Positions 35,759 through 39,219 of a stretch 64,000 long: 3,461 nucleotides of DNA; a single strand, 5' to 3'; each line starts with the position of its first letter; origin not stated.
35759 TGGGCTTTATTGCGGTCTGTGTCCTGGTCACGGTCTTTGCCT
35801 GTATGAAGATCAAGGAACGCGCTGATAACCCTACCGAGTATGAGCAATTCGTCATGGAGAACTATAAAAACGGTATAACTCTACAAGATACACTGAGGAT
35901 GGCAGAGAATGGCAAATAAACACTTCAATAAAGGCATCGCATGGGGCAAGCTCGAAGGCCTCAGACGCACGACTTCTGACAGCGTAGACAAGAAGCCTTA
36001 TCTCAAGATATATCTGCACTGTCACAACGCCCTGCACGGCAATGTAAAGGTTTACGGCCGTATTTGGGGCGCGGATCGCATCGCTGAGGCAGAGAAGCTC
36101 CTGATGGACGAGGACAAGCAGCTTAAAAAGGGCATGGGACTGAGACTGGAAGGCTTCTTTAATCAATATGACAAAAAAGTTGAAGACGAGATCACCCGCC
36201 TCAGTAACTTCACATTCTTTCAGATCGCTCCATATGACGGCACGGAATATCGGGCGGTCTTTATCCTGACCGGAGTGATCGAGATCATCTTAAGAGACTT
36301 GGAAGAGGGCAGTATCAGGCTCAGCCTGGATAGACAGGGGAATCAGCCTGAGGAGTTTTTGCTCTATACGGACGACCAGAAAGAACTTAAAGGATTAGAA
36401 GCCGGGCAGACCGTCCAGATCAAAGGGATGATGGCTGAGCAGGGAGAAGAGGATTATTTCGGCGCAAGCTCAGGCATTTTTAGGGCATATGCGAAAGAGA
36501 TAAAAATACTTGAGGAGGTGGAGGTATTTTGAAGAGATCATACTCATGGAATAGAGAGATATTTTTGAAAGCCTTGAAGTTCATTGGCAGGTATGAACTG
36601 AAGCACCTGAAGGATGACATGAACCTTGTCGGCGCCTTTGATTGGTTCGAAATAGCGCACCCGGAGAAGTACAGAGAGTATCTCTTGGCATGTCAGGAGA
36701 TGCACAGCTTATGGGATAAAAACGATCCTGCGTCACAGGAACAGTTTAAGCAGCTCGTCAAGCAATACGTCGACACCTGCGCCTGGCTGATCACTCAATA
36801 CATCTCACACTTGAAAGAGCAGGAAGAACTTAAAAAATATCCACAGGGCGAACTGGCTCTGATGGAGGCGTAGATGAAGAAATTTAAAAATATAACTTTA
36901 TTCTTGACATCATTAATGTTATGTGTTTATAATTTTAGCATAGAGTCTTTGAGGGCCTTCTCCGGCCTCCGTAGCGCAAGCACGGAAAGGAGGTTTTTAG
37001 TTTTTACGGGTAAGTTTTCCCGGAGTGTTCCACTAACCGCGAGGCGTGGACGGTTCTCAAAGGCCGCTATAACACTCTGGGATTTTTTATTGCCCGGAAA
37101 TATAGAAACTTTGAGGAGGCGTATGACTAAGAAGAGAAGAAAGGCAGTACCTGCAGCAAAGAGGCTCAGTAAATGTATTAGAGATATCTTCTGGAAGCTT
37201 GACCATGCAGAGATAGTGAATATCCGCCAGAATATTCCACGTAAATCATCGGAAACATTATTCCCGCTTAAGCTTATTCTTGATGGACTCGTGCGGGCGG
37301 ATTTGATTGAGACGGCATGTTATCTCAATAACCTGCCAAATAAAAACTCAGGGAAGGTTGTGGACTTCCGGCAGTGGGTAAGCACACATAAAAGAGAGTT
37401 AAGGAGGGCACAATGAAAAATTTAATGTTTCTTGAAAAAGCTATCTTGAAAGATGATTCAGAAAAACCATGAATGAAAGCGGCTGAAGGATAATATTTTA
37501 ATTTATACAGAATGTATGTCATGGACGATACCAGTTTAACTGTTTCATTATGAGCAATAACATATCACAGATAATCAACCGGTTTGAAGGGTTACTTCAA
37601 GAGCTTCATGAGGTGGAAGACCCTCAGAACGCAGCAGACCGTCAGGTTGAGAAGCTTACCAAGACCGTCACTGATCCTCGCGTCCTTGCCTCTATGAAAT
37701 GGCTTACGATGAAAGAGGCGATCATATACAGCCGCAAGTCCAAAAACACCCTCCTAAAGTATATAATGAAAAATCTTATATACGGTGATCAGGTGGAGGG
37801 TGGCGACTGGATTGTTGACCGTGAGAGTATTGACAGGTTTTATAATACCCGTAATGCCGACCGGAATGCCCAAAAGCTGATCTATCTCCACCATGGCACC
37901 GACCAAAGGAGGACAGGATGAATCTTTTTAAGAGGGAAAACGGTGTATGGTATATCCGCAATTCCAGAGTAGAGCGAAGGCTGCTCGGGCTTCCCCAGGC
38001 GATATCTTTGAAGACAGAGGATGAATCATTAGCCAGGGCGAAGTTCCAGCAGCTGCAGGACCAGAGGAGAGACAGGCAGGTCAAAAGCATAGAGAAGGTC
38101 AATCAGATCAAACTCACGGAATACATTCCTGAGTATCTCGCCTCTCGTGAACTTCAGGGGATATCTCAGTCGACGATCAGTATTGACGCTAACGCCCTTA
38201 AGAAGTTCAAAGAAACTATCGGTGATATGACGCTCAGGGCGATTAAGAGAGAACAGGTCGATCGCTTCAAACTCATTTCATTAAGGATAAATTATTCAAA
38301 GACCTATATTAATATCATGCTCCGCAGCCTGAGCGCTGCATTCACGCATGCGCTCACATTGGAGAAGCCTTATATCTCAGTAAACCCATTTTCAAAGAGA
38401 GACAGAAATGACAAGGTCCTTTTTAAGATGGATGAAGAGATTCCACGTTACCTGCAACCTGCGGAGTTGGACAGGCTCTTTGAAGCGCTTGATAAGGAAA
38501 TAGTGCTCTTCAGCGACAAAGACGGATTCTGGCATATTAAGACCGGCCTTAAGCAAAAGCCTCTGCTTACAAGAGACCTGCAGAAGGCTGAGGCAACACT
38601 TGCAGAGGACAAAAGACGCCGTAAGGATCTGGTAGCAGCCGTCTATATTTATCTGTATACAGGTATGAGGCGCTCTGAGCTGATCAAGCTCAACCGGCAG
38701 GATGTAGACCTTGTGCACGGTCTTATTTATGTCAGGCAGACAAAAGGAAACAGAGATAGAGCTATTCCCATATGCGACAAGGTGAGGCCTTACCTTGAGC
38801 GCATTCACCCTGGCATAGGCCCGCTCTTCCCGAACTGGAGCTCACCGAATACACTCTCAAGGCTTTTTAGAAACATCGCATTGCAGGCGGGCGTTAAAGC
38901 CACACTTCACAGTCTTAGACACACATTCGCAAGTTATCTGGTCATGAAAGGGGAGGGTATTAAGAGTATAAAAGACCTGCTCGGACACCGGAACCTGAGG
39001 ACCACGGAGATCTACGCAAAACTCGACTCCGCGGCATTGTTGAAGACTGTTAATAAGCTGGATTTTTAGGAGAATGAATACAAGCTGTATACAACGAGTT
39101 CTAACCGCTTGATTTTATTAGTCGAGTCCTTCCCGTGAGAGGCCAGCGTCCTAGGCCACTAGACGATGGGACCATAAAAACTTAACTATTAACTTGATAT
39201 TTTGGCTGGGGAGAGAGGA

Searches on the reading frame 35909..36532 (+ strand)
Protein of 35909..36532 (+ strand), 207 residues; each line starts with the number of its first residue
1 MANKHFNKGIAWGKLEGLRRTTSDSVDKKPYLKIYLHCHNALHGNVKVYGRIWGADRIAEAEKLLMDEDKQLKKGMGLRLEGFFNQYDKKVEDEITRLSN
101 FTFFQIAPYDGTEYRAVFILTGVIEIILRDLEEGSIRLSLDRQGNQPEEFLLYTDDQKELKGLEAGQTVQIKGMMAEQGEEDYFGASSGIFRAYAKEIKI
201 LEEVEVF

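Call 56: search_protein_families(library=pfam, proteins=[window:35909-36532:+], max_evalue=0.01)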
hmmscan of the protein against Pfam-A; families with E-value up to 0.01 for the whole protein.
window:35909-36532:+ (207 aa): 1 family
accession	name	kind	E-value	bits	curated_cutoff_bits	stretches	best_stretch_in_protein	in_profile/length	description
PF01336.31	tRNA_anti-codon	-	0.0092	16.3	27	0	122-178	16-60/75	OB-fold nucleic acid binding domain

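Call 58: search_protein_families(library=phrogs, proteins=[window:35909-36532:+], max_evalue=0.00001)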
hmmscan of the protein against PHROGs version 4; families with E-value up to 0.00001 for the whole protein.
window:35909-36532:+ (207 aa): 0 families

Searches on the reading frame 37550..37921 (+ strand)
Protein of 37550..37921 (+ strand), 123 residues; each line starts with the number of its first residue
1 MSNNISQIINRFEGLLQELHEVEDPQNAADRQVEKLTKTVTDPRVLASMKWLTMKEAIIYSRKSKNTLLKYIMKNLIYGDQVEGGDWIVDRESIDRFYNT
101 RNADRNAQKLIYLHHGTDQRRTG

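Call 56: search_protein_families(library=pfam, proteins=[window:37550-37921:+], max_evalue=0.01)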
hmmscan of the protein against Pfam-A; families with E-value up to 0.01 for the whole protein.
window:37550-37921:+ (123 aa): 1 family
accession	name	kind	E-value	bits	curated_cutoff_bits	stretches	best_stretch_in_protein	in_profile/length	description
PF12728.13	HTH_17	-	0.0015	19.1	27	1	51-100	1-49/51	Helix-turn-helix domain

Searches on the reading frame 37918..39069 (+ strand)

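Call 56: search_protein_families(library=pfam, proteins=[window:37918-39069:+], max_evalue=0.01)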
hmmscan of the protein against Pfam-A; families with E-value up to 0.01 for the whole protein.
window:37918-39069:+ (383 aa): 2 families
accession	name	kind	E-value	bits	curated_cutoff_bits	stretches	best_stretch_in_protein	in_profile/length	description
PF00589.27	Phage_integrase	-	2.1e-26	93.2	27.1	1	237-370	23-169/172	Phage integrase family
PF13102.12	Phage_int_SAM_5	-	0.00034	21.4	22.3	1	66-159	2-94/98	Phage integrase SAM-like domain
